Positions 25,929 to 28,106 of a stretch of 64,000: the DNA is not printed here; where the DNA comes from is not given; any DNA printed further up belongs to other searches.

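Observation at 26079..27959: Orphan MshE-like ATPase with tandem MshEN (c-di-GMP-binding type) motifs and an extra C-terminal four-CxxC zinc-ribbon tail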

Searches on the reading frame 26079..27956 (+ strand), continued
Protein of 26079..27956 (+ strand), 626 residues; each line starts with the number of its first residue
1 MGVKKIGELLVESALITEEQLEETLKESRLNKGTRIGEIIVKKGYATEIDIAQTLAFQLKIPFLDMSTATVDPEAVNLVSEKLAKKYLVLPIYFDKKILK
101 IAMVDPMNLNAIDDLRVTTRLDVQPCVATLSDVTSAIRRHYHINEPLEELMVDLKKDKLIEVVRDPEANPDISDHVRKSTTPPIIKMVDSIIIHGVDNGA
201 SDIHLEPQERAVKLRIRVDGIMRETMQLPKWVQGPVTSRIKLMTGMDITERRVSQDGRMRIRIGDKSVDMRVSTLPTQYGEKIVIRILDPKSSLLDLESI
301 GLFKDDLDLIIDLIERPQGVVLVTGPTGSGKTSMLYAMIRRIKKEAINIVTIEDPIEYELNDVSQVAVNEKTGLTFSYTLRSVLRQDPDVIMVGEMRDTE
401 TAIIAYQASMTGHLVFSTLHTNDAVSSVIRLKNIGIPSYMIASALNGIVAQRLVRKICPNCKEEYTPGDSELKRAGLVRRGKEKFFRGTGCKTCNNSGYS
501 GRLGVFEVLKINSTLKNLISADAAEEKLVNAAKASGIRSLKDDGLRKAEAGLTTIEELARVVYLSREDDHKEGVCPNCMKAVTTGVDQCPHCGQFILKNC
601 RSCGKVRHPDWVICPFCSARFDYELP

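Call 11: find_encoding_contigs(protein=P0040, flank=10000, max_places=2)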
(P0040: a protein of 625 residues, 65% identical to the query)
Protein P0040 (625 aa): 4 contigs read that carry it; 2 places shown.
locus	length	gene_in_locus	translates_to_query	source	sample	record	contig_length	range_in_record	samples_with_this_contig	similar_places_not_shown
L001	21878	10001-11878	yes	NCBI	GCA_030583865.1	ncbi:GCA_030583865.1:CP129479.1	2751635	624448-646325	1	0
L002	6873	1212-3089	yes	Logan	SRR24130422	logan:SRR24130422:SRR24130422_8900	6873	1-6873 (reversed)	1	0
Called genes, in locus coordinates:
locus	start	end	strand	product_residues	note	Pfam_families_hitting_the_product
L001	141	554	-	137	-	PF00436:SSB, PF22657:SSB_1 (weak)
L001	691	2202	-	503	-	PF13432:TPR_16 (faint), PF00515:TPR_1 (weak), PF07719:TPR_2 (faint), PF13414:TPR_11 (weak), PF21033:RMD1-3 (faint)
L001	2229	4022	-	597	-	PF13431:TPR_17 (faint), PF14559:TPR_19 (faint), PF07719:TPR_2 (faint), PF13181:TPR_8 (faint), PF00515:TPR_1 (weak), PF13371:TPR_9 (weak), PF13432:TPR_16 (weak), PF13414:TPR_11, +2 more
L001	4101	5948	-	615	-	PF13432:TPR_16 (faint), PF13431:TPR_17 (faint), PF13371:TPR_9 (faint), PF00515:TPR_1, PF07719:TPR_2 (weak), PF13181:TPR_8 (weak), PF13414:TPR_11 (weak), PF21033:RMD1-3 (weak), +3 more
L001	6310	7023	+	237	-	PF01553:Acyltransferase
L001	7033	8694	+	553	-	PF00753:Lactamase_B, PF23023:Anti-Pycsar_Apyc1 (faint), PF12706:Lactamase_B_2 (weak), PF22505:RNase_J_b_CASP, PF07521:RMMBL, PF17770:RNase_J_C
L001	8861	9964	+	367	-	PF04015:DUF362, PF00037:Fer4 (weak), PF12838:Fer4_7, PF13187:Fer4_9 (weak), PF13237:Fer4_10, PF14697:Fer4_21 (weak), PF25160:LdpA_Fe-S-bd (weak), PF00037:Fer4 (weak), +4 more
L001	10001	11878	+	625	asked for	PF05157:MshEN, PF00437:T2SSE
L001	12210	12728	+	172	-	PF14522:Cytochrome_C7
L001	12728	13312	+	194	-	PF03472:Autoind_bind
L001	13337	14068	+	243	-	PF08281:Sigma70_r4_2 (faint), PF03472:Autoind_bind, PF00196:GerE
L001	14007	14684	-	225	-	PF00765:Autoind_synth, PF13444:Acetyltransf_5, PF21926:FeeM (weak)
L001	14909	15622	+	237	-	PF04002:RadC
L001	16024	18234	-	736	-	PF00989:PAS, PF08448:PAS_4, PF00989:PAS, PF08448:PAS_4, PF13426:PAS_9, PF00512:HisKA, PF02518:HATPase_c, PF00072:Response_reg, +5 more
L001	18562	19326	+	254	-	-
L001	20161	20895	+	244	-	PF01904:DUF72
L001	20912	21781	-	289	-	PF01261:AP_endonuc_2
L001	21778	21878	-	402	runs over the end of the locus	PF07994:NAD_binding_5, PF01658:Inos-1-P_synth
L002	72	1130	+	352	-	PF04015:DUF362, PF13237:Fer4_10, PF00037:Fer4 (weak), PF12838:Fer4_7, PF13187:Fer4_9 (weak), PF14697:Fer4_21 (weak), PF25160:LdpA_Fe-S-bd (weak), PF00037:Fer4 (weak), +4 more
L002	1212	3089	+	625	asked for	PF05157:MshEN, PF00437:T2SSE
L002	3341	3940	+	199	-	PF14522:Cytochrome_C7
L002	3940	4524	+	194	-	PF03472:Autoind_bind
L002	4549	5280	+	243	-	PF08281:Sigma70_r4_2 (faint), PF03472:Autoind_bind, PF00196:GerE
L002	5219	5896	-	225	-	PF00765:Autoind_synth, PF13444:Acetyltransf_5, PF21926:FeeM (weak)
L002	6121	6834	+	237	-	PF04002:RadC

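Call 12: find_encoding_contigs(protein=P0018, flank=10000, max_places=2)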
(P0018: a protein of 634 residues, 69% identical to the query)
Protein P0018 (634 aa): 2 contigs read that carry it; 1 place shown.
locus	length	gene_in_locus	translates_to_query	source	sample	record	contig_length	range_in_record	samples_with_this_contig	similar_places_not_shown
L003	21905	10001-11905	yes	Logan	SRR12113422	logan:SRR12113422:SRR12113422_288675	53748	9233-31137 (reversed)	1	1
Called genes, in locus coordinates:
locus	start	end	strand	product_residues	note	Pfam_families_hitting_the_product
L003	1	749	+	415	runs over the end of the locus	PF00364:Biotin_lipoyl, PF25984:BSH_YknX (faint), PF25997:BSH_YhbJ, PF25917:BSH_RND (faint), PF02817:E3_binding, PF00198:2-oxoacid_dh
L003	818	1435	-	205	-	PF00081:Sod_Fe_N (weak), PF02777:Sod_Fe_C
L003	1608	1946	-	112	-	PF04020:Phage_holin_4_2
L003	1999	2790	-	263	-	PF00459:Inositol_P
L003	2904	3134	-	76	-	PF09723:Zn_ribbon_8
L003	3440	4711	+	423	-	PF07690:MFS_1, PF12832:MFS_1_like, PF07690:MFS_1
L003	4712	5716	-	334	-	PF01136:Peptidase_U32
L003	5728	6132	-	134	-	PF00436:SSB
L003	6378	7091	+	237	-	PF01553:Acyltransferase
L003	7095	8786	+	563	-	PF00753:Lactamase_B, PF12706:Lactamase_B_2, PF22505:RNase_J_b_CASP, PF07521:RMMBL, PF17770:RNase_J_C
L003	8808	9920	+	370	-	PF04015:DUF362, PF13746:Fer4_18 (weak), PF00037:Fer4 (weak), PF12838:Fer4_7, PF13187:Fer4_9 (weak), PF13237:Fer4_10 (weak), PF25160:LdpA_Fe-S-bd (weak), PF00037:Fer4 (weak), +4 more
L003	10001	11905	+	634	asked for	PF05157:MshEN, PF00437:T2SSE, PF12773:DZR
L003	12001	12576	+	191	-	PF14522:Cytochrome_C7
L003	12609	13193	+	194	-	PF03472:Autoind_bind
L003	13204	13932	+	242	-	PF03472:Autoind_bind, PF00196:GerE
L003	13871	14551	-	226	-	PF00765:Autoind_synth, PF13444:Acetyltransf_5, PF21926:FeeM (weak)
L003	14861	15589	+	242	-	PF20582:UPF0758_N (weak), PF04002:RadC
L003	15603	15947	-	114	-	PF07238:PilZ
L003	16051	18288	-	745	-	PF08448:PAS_4, PF13426:PAS_9, PF08447:PAS_3, PF00989:PAS, PF08448:PAS_4, PF13426:PAS_9, PF00512:HisKA, PF02518:HATPase_c, +4 more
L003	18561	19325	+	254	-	-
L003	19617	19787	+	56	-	-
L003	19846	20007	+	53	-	-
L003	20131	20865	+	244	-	PF01904:DUF72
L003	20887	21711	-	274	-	PF01261:AP_endonuc_2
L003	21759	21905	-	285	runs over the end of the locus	PF01261:AP_endonuc_2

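Call 14: find_encoding_contigs(protein=P0119, flank=10000, max_places=1)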
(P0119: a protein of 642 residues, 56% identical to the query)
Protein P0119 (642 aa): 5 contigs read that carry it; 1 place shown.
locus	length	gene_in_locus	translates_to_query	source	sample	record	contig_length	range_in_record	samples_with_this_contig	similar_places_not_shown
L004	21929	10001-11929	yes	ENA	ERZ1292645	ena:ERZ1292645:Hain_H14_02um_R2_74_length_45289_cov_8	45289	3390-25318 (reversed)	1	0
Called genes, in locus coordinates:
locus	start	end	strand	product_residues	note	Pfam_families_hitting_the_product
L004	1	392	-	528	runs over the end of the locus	PF00329:Complex1_30kDa, PF00346:Complex1_49kDa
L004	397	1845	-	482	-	PF00361:Proton_antipo_M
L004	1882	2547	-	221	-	-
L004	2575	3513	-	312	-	PF00146:NADHdh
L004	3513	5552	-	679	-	PF00662:Proton_antipo_N (weak), PF00361:Proton_antipo_M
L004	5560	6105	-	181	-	PF12844:HTH_19, PF13560:HTH_31, PF01381:HTH_3, PF07883:Cupin_2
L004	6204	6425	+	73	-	-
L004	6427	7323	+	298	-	PF00348:polyprenyl_synt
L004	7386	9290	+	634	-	PF13292:DXP_synthase_N, PF02775:TPP_enzyme_C (faint), PF02779:Transket_pyr, PF02780:Transketolase_C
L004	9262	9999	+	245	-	PF01728:FtsJ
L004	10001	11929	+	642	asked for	PF05157:MshEN, PF00437:T2SSE, PF12773:DZR (weak)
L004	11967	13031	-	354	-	PF00072:Response_reg, PF00512:HisKA, PF02518:HATPase_c, PF13589:HATPase_c_3 (weak)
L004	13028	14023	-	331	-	PF13424:TPR_12, PF00515:TPR_1 (faint), PF07719:TPR_2 (faint), PF13174:TPR_6 (faint), PF13181:TPR_8 (faint), PF17874:TPR_MalT (weak), PF13432:TPR_16 (weak), PF13424:TPR_12, +6 more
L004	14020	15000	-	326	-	PF02470:MlaD, PF06103:DUF948 (faint)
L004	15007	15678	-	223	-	PF00005:ABC_tran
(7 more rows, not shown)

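Call 15: find_encoding_contigs(protein=P0079, flank=10000, max_places=1)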
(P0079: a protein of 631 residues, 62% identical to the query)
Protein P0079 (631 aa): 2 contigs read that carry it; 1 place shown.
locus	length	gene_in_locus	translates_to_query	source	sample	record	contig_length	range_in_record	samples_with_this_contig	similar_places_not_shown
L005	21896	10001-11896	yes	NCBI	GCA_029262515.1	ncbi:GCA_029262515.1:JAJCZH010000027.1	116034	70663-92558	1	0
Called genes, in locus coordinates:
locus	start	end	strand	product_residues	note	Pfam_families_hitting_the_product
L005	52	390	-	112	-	PF04020:Phage_holin_4_2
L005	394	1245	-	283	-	PF00459:Inositol_P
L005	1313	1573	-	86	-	PF09723:Zn_ribbon_8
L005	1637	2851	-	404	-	PF09586:YfhO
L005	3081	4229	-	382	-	-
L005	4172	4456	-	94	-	-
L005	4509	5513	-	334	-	PF01136:Peptidase_U32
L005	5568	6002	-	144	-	PF00436:SSB, PF22657:SSB_1 (weak)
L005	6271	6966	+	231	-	PF01553:Acyltransferase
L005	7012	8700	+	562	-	PF00753:Lactamase_B, PF23023:Anti-Pycsar_Apyc1 (faint), PF12706:Lactamase_B_2 (weak), PF22505:RNase_J_b_CASP, PF07521:RMMBL, PF17770:RNase_J_C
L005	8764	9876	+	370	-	PF04015:DUF362, PF09861:Lar_N (weak), PF12838:Fer4_7 (weak), PF13187:Fer4_9 (weak), PF14697:Fer4_21 (weak), PF25160:LdpA_Fe-S-bd (weak), PF00037:Fer4, PF12837:Fer4_6 (weak), +3 more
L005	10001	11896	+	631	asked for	PF05157:MshEN, PF00437:T2SSE, PF12773:DZR (faint)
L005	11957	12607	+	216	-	PF14522:Cytochrome_C7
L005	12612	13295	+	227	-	PF04002:RadC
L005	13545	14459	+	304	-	PF07885:Ion_trans_2, PF02254:TrkA_N, PF02080:TrkA_C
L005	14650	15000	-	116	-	-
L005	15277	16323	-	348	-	PF01370:Epimerase, PF04321:RmlD_sub_bind, PF16363:GDP_Man_Dehyd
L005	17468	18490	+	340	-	PF13807:GNVR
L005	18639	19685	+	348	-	PF03102:NeuB, PF08666:SAF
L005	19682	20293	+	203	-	PF17836:PglD_N, PF00132:Hexapep (faint)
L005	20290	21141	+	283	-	PF01261:AP_endonuc_2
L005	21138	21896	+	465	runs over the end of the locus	PF00571:CBS (weak), PF01041:DegT_DnrJ_EryC1, PF00155:Aminotran_1_2, PF01053:Cys_Met_Meta_PP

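Call 16: find_encoding_contigs(protein=P0059, flank=10000, max_places=1)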
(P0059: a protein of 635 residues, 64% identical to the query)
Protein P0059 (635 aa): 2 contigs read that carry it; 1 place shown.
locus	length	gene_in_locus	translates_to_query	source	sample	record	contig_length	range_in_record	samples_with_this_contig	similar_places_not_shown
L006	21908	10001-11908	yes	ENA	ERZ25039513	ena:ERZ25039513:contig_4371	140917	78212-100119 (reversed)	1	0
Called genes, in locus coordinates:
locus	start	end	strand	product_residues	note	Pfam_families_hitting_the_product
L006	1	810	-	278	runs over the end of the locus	PF00528:BPD_transp_1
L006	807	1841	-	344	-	PF13531:SBP_bac_11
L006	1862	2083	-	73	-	-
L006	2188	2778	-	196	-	PF02545:Maf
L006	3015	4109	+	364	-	PF04015:DUF362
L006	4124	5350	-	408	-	PF02646:RmuC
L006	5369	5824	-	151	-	PF09719:C_GCAxxG_C_C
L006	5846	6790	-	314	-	PF02525:Flavodoxin_2, PF03358:FMN_red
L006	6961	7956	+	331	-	PF00005:ABC_tran, PF02463:SMC_N (faint), PF13175:AAA_15 (faint), PF13304:AAA_21 (weak), PF13732:DrrA1-3_C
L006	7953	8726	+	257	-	PF01061:ABC2_membrane, PF12698:ABC2_membrane_3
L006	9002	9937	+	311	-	PF13487:HD_5, PF01966:HD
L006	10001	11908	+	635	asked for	PF05157:MshEN, PF00437:T2SSE, PF12773:DZR (weak)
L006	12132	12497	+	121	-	PF01022:HTH_5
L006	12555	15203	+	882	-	PF19991:HMA_2 (faint), PF00403:HMA, PF00122:E1-E2_ATPase, PF00702:Hydrolase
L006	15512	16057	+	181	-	PF02620:YceD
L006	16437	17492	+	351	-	PF08392:FAE1_CUT1_RppA (faint), PF00108:Thiolase_N (weak), PF08545:ACP_syn_III, PF08541:ACP_syn_III_C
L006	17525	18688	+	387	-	PF02771:Acyl-CoA_dh_N, PF02770:Acyl-CoA_dh_M, PF00441:Acyl-CoA_dh_1, PF22924:ACOX_C_alpha1 (weak), PF08028:Acyl-CoA_dh_2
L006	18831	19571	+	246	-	PF00106:adh_short, PF08659:KR, PF13561:adh_short_C2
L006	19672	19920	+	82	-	PF00550:PP-binding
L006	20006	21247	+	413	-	PF00109:ketoacyl-synt, PF02801:Ketoacyl-synt_C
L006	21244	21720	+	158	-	PF02502:LacAB_rpiB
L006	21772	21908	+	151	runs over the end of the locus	PF00383:dCMP_cyt_deam_1, PF14437:MafB19-deam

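Call 17: find_encoding_contigs(protein=P0051, flank=10000, max_places=1)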
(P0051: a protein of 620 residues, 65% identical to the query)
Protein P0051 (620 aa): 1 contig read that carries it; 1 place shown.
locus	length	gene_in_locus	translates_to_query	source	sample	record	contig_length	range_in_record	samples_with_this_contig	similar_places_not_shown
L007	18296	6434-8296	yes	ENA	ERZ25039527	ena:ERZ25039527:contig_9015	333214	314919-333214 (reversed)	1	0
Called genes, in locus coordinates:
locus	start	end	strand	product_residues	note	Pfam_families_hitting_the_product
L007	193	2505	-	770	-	PF01590:GAF (weak), PF13185:GAF_2, PF00990:GGDEF, PF00563:EAL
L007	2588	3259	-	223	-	PF02743:dCache_1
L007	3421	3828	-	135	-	PF00436:SSB, PF22657:SSB_1 (weak)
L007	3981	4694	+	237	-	PF01553:Acyltransferase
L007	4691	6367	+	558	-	PF00753:Lactamase_B, PF12706:Lactamase_B_2 (weak), PF22505:RNase_J_b_CASP, PF07521:RMMBL, PF17770:RNase_J_C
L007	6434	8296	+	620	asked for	PF05157:MshEN, PF00437:T2SSE, PF12773:DZR (weak)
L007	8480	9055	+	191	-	PF14522:Cytochrome_C7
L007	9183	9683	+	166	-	PF03472:Autoind_bind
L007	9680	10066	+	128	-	-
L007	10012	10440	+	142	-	PF00196:GerE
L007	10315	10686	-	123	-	-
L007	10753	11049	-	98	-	PF00765:Autoind_synth, PF13444:Acetyltransf_5 (weak)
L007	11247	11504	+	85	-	-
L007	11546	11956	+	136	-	PF04002:RadC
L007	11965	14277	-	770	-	PF08448:PAS_4, PF24820:Diguanyl_cycl_sensor (faint), PF00989:PAS, PF08448:PAS_4, PF13188:PAS_8 (weak), PF13426:PAS_9, PF00512:HisKA, PF07238:PilZ (weak), +1 more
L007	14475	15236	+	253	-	-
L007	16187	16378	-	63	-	PF25206:DUF7836 (weak)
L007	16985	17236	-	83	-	PF07705:CARDB (weak)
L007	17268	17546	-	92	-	-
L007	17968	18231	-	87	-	PF04452:Methyltrans_RNA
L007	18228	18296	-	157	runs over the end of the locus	PF20260:PUA_4, PF04452:Methyltrans_RNA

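Call 18: find_related_loci(query=window:26079-27956:+, collection=genome_contigs, flank=10000)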
Query window:26079-27956:+ (626 aa) in genome_contigs; peptide patterns used: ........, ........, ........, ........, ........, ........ (x = any residue, [..] = any of these).
599 stretches matched a pattern (row limit reached: there are more); 599 encode a relative of the query (tblastn E <= 1e-3); the best 80 are kept; 80 distinct loci.
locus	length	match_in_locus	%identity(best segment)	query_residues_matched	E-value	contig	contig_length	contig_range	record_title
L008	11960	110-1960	53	4-621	0e+0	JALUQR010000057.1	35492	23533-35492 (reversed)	MAG: bacterium isolate S146_metabat1_scaf2bin.085 S146_NODE_174_length_35492_cov_2.000254, whole genome shotgun sequence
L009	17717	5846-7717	45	1-626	0e+0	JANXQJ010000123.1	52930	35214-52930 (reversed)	MAG: Deltaproteobacteria bacterium isolate GL140_5_concoct_145_sub GL140_5_k141_3857668, whole genome shotgun sequence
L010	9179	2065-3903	48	4-617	0e+0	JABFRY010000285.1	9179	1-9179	MAG: Acidobacteria bacterium isolate S-RSF-IL-05 seq_2298, whole genome shotgun sequence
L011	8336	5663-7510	46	4-621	0e+0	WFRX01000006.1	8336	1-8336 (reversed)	MAG: bacterium isolate S015_6 k151_1019595, whole genome shotgun sequence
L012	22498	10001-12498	44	4-565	3e-154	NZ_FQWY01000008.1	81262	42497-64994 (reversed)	Thermosyntropha lipolytica DSM 11003, whole genome shotgun sequence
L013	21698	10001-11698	44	5-567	8e-153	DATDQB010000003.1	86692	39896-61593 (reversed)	MAG TPA_asm: Candidatus Omnitrophota bacterium isolate SMAG_U7936 k141_567306, whole genome shotgun sequence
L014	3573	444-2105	44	4-561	9e-159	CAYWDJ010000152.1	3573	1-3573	MAG TPA_asm: uncultured Planctomycetia bacterium isolate binchicken_co181_210 genome assembly, contig: NODE_62728_length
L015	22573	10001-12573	41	4-560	7e-147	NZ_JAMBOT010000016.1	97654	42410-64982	Paenibacillus pasadenensis strain MER37 NODE_16_, whole genome shotgun sequence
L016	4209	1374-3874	42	1-562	1e-150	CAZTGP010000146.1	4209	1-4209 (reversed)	MAG TPA_asm: uncultured Roseburia sp. isolate SRP192927_co8_41 genome assembly, contig: NODE_23678_length_4209_cov_21.66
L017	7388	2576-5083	40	4-586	7e-145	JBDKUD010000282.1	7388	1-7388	MAG: Syntrophomonas sp. isolate 7_bin.41_R1 c_000001783367, whole genome shotgun sequence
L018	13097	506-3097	40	3-563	4e-143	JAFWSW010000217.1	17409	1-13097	MAG: Clostridiales bacterium isolate RGIG6040 Sheep_Omasum-4__c1011627, whole genome shotgun sequence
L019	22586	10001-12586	41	3-563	6e-143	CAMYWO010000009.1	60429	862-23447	MAG TPA_asm: uncultured Clostridia bacterium isolate SRR10912535_bin.36_metaWRAP_v1.3_MAG genome assembly, contig: ERZ14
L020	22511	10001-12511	41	3-563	1e-141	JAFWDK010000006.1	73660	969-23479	MAG: Clostridiales bacterium isolate RGIG5638 Sheep_Duodenum-3__c109100, whole genome shotgun sequence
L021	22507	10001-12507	42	4-569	4e-141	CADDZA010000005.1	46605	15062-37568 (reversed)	Clostridia bacterium isolate 27 genome assembly, contig: NODE_392_length_46605_cov_33.502195, whole genome shotgun seque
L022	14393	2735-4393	41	5-564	8e-140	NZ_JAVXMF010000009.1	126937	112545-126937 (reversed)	MAG: Clostridium sp. isolate CGS6M1-bin64 NODE_86_length_126937_cov_37.445319, whole genome shotgun sequence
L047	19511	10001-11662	39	5-561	8e-127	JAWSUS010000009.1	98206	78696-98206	MAG: Desulfuromonadales bacterium isolate B4G8H2-01 NODE_9_length_98206_cov_596.660987, whole genome shotgun sequence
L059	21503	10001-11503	42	55-561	7e-124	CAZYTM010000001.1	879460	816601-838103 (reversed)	MAG TPA_asm: uncultured Geobacteraceae bacterium isolate SRP302447_co2_358 genome assembly, contig: NODE_12_length_87946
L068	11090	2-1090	50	255-619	3e-118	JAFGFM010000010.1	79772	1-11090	MAG: Deltaproteobacteria bacterium isolate Zod_Metabat.1317 k87_499447, whole genome shotgun sequence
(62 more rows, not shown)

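Call 33: predict_structure(alignment_id=A1)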
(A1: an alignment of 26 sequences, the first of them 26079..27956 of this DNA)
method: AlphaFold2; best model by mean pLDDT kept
length: 626 residues; sequences in the alignment: 26
mean_pLDDT: 69.5   pTM: 0.45
mean pLDDT of the five models: 69.5, 67.5, 66.5, 65.2, 61.3
residues with pLDDT >= 90: 34; 70-90: 306; 50-70: 191; < 50: 95
segments of 3 or more residues with pLDDT < 50: 1-3, 143-158, 165-182, 243-256, 274-285, 290-293, 327-330, 369-374, 565-572, 624-626
pLDDT, mean of each block of 10 residues (from residue 1): 63 85 84 73 86 87 83 85 89 90 88 87 91 83 40 40 45 35 53 70 74 74 72 56 42 47 59 45 49 64 83 72 56 65 58 56 54 49 60 65 68 57 77 81 82 84 85 69 81 80 83 90 88 84 86 84 46 55 64 67 71 77 53
secondary structure, 60 per line:
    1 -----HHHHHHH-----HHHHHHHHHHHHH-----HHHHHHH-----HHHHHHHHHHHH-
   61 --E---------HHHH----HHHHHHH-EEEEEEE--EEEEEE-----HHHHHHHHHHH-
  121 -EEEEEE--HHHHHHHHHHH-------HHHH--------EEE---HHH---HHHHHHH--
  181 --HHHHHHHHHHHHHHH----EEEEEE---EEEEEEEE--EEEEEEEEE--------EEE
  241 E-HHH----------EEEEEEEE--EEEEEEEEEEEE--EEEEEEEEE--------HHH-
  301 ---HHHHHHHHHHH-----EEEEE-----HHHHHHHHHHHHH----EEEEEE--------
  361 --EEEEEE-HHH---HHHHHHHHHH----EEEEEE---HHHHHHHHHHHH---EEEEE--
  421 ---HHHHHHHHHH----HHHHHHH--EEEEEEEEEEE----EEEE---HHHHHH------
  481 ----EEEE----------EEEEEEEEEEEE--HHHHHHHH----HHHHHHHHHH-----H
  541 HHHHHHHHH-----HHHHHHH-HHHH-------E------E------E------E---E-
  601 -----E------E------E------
elements in order: H6-12 H18-30 H36-42 H48-59 H73-76 H81-87 E89-95 E98-103 H109-119 E122-127 H130-140 H148-151 E160-162 H172-178 H183-197 E202-207 E211-218 E221-229 E238-241 E256-263 E266-277 E280-288 H304-314 E320-324 H330-342 E347-352 E363-368 H376-385 E390-395 H399-410 E414-418 H424-433 H438-444 E447-457 E462-465 H469-474 E485-488 E499-510 H513-520 H525-534 H540-549 H555-561 H563-566
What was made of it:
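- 26091..26252 (+): Four-helix c-di-GMP-binding-type subdomain of MshEN (residues 5-58): motif I K5-S28, a 6-residue spacer, motif II R35-Q58. The model predicts helices at 6-12, 18-30, 36-42 and 48-59 with pLDDT 84-87 (call 33).
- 27765..27800 (+): Acidic linker of low predicted confidence between core and tail (residues 563-574, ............). pLDDT is below 50 for residues 565-572 (call 33).
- The full-length model is only moderate (pLDDT 69.5, call 33).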
